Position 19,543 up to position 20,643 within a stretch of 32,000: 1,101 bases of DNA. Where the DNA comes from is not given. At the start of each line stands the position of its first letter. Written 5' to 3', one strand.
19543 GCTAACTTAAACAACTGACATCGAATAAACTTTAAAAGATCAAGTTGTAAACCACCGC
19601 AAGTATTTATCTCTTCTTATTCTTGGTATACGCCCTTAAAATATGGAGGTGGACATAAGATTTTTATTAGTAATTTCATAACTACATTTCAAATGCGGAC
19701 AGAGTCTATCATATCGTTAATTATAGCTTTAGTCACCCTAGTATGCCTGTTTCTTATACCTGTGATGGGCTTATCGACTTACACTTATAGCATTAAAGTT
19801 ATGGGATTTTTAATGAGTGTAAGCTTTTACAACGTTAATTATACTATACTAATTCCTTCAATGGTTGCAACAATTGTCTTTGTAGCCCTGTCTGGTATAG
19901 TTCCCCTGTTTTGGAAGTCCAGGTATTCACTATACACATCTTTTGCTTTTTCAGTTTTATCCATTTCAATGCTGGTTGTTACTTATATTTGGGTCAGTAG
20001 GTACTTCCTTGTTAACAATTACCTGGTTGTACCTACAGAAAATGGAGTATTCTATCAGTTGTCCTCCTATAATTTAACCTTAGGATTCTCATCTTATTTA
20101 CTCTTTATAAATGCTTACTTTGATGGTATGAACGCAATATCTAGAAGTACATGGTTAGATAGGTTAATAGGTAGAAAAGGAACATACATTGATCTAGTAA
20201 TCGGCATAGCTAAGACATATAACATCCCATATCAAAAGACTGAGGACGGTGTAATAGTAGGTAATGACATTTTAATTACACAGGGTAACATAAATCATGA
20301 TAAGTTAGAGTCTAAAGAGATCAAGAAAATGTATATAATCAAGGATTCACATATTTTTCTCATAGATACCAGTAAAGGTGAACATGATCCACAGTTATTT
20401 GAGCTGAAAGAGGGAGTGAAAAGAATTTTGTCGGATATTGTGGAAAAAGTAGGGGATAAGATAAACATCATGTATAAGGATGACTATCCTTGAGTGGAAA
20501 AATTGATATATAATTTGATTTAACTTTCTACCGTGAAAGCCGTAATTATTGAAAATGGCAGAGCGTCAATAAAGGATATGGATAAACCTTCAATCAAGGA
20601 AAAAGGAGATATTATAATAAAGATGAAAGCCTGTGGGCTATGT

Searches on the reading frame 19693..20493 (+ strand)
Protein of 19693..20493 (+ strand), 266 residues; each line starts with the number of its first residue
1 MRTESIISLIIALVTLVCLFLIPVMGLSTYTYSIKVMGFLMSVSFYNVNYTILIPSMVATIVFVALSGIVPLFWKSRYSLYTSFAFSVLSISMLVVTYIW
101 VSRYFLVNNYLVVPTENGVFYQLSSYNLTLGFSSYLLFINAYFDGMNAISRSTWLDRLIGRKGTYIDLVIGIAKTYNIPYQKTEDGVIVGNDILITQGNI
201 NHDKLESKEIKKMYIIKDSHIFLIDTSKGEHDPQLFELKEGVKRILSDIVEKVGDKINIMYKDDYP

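Call 3: search_protein_families(library=pfam, proteins=[window:19693-20493:+], max_evalue=1)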
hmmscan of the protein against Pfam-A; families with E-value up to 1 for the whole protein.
window:19693-20493:+ (266 aa): 0 families

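Call 4: search_protein_families(library=ncbifam, proteins=[window:19693-20493:+], max_evalue=1)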
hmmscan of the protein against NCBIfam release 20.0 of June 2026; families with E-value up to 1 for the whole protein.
window:19693-20493:+ (266 aa): 0 families
